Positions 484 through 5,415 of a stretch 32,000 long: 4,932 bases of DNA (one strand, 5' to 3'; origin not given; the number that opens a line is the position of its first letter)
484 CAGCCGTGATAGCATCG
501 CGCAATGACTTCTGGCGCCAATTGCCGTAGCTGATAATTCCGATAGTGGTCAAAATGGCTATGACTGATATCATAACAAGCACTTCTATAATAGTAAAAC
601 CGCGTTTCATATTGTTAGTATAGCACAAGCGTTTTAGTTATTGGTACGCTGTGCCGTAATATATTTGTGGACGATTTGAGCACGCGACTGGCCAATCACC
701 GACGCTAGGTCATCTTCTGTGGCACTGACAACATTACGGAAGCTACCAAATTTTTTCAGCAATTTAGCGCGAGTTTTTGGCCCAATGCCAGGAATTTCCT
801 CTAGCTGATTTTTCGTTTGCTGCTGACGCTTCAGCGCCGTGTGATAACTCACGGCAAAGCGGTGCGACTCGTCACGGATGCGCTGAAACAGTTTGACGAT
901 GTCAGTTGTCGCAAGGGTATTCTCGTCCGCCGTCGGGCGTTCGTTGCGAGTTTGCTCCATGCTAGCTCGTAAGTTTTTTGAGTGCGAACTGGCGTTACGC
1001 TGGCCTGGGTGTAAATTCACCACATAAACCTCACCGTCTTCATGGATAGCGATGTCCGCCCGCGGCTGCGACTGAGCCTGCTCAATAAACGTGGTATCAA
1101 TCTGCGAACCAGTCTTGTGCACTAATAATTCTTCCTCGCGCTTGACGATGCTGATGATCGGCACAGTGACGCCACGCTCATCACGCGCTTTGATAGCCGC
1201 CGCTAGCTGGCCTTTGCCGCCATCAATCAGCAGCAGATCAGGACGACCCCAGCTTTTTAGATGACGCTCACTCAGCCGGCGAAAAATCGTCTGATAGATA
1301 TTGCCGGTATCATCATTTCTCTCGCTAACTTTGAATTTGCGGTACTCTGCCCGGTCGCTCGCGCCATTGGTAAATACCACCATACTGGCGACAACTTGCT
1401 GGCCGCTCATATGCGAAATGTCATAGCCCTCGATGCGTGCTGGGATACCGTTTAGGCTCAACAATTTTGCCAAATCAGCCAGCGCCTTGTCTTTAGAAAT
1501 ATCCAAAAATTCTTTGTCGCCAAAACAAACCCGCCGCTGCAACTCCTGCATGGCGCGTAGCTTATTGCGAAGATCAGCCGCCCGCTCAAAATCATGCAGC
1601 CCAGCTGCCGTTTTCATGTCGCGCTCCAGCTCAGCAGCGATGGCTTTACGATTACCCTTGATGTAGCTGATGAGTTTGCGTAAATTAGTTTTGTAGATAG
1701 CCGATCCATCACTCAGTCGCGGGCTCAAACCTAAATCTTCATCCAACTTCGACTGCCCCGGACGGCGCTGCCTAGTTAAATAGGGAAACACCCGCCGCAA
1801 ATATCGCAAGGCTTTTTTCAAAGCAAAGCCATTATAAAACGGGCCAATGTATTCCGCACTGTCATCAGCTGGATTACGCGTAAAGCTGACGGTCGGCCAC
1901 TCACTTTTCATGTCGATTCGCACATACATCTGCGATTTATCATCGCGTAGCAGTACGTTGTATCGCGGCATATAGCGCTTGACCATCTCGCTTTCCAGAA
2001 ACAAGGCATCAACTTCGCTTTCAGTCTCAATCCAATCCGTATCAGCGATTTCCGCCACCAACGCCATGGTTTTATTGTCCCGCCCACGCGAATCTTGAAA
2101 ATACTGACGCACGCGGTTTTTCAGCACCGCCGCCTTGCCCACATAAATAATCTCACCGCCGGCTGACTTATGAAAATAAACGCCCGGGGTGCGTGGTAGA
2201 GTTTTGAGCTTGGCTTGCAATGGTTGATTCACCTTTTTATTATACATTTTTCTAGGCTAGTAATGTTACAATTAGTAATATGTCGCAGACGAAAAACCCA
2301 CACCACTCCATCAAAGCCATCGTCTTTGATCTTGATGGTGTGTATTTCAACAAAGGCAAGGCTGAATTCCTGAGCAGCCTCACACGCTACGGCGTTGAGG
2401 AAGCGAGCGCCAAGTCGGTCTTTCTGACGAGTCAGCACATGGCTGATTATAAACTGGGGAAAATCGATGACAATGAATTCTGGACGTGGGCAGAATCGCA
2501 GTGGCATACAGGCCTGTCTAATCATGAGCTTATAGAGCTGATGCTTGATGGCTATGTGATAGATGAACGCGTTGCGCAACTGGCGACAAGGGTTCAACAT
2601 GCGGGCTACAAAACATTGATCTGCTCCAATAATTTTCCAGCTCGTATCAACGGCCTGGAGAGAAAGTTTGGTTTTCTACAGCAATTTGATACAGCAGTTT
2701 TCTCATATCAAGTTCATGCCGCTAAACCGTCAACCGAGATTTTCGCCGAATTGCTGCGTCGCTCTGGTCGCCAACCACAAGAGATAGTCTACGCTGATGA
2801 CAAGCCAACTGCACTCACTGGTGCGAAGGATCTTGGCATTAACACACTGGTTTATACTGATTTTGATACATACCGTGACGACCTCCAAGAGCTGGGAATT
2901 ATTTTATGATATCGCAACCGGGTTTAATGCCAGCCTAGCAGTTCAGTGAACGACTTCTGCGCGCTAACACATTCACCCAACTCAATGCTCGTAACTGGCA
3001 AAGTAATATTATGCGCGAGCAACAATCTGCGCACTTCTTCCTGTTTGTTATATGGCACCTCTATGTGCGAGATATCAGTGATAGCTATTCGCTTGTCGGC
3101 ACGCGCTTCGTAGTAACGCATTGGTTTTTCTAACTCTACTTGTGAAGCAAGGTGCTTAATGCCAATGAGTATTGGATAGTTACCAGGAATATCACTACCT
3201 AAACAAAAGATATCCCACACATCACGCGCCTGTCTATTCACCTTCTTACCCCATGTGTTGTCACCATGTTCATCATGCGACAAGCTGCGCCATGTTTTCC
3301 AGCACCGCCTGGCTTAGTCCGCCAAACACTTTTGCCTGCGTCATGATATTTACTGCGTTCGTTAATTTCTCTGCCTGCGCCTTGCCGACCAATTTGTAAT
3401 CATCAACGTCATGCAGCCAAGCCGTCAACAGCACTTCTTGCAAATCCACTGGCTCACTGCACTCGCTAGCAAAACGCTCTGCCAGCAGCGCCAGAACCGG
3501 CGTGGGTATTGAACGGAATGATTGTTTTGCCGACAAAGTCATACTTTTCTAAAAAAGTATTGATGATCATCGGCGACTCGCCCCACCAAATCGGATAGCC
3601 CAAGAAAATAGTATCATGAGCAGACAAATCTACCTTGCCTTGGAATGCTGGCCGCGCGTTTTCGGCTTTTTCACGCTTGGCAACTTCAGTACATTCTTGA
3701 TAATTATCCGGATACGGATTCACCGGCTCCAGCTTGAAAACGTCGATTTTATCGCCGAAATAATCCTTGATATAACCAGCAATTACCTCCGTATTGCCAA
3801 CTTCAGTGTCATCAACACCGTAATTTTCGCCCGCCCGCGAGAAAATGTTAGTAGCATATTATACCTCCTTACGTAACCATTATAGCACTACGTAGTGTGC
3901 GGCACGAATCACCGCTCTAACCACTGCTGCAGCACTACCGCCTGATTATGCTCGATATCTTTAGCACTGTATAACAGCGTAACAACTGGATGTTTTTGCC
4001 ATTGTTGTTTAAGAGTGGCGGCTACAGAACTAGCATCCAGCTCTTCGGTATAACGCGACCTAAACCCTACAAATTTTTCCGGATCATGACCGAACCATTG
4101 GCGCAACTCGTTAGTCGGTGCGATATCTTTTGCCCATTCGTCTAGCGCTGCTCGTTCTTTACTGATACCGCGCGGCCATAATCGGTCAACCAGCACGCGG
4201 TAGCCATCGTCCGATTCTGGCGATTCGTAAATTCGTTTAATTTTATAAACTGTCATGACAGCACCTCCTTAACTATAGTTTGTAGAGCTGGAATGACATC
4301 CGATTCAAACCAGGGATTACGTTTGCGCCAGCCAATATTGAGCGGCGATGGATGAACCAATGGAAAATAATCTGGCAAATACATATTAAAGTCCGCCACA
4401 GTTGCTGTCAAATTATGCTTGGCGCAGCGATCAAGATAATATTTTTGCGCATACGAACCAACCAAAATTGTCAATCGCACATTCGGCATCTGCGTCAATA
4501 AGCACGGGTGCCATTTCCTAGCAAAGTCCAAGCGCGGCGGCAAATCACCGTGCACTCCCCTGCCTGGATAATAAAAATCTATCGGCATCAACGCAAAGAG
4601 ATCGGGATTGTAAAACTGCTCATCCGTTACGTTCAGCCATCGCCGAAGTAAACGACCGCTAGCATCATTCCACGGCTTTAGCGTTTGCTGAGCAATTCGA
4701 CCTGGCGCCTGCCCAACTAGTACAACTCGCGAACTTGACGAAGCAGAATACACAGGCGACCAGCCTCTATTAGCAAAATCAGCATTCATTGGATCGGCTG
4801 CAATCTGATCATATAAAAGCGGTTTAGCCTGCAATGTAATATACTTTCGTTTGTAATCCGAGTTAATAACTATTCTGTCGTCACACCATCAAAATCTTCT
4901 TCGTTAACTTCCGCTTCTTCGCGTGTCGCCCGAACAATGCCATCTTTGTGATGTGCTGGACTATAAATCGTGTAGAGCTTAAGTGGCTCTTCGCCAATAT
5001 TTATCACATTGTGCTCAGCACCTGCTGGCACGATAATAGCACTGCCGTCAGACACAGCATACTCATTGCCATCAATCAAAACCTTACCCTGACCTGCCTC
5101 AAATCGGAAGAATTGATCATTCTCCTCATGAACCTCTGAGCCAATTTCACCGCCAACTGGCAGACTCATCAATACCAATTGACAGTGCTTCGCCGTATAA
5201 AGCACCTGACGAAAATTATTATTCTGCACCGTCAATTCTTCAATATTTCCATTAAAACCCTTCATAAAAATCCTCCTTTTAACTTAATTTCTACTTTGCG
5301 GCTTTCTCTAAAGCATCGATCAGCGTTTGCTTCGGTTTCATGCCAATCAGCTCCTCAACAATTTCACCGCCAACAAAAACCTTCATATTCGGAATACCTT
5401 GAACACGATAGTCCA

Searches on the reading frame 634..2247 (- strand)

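Call 10: search_protein_families(library=pfam, proteins=[window:634-2247:-], max_evalue=0.001)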
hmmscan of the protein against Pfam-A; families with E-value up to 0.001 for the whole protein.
window:634-2247:- (537 aa): 7 families
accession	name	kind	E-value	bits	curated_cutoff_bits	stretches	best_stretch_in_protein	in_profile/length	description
PF08459.17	UvrC_RNaseH_dom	-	6.3e-40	137.1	22.3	1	261-466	2-159/159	UvrC RNAse H endonuclease domain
PF14520.12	HHH_5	-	2.1e-08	35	27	1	481-524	3-49/57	Helix-hairpin-helix domain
PF00633.29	HHH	-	3.6e-05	23.8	24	0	478-497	9-28/30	Helix-hairpin-helix motif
PF01541.30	GIY-YIG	-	4.2e-05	24.2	22.6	1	22-97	3-78/78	GIY-YIG catalytic domain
PF12826.13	HHH_2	-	4.3e-05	24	27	1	485-535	8-60/64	Helix-hairpin-helix motif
PF02151.25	UVR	-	0.00015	21.8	21.5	1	204-235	4-35/36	UvrB/uvrC motif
PF01367.25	5_3_exonuc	-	0.00017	22.5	40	1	481-513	19-50/97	5'-3' exonuclease, C-terminal SAM fold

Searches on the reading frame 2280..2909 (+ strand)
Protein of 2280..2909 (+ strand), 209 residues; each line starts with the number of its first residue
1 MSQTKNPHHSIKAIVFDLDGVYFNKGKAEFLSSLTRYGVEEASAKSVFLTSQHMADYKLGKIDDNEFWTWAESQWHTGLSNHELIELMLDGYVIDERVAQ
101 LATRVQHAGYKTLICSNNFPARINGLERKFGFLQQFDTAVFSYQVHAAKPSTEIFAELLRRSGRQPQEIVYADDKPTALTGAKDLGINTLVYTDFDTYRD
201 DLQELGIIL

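Call 10: search_protein_families(library=pfam, proteins=[window:2280-2909:+], max_evalue=0.001)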
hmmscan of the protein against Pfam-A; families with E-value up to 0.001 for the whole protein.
window:2280-2909:+ (209 aa): 2 families
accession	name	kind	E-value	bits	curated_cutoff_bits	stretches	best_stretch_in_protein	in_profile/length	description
PF00702.32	Hydrolase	-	2.8e-14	54.4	26.4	1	11-186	1-191/191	haloacid dehalogenase-like hydrolase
PF13419.12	HAD_2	-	3.9e-12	47.1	23.8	1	14-191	1-177/178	Haloacid dehalogenase-like hydrolase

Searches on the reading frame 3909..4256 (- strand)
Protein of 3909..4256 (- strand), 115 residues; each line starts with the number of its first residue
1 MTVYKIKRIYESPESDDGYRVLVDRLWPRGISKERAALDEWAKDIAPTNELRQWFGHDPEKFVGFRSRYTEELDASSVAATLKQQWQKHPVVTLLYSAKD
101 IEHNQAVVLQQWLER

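Call 37: search_protein_families(library=pfam, proteins=[window:3909-4256:-], max_evalue=0.001)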
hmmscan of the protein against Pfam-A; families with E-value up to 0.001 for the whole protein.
window:3909-4256:- (115 aa): 3 families
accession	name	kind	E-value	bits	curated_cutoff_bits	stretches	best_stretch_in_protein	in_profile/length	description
PF22752.1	DUF488-N3i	-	1.6e-37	129.4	27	1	5-114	3-112/131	Inactive DUF488-N3 subclade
PF04343.18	DUF488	-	1.5e-32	113.2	22.2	1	5-113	1-121/121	Domain of unknown function DUF488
PF22751.1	DUF488-N3a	-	7.6e-23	81.5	27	1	5-114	2-115/118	Active DUF488-N3 subclade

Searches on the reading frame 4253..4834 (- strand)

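Call 10: search_protein_families(library=pfam, proteins=[window:4253-4834:-], max_evalue=0.001)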
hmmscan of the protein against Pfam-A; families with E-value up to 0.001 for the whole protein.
window:4253-4834:- (193 aa): 1 family
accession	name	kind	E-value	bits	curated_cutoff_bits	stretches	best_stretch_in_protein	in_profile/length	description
PF03167.25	UDG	-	1.9e-22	80.3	24.3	1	34-185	7-141/141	Uracil DNA glycosylase superfamily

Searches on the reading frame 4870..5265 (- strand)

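Call 37: search_protein_families(library=pfam, proteins=[window:4870-5265:-], max_evalue=0.001)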
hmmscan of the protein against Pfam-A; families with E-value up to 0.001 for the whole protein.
window:4870-5265:- (131 aa): 4 families
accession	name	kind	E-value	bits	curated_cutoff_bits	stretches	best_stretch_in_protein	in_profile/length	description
PF07883.17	Cupin_2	-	1.6e-17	63.4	27.2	1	32-101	2-70/70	Cupin domain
PF02311.25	AraC_binding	-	2e-06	28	21.1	1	55-104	29-78/135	AraC-like ligand binding domain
PF11699.14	CENP-C_C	-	0.00015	22.4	29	1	33-98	17-82/85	Mif2/CENP-C like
PF01050.24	MannoseP_isomer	-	0.00095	19.8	23.6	0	46-112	46-113/116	Mannose-6-phosphate isomerase C-terminal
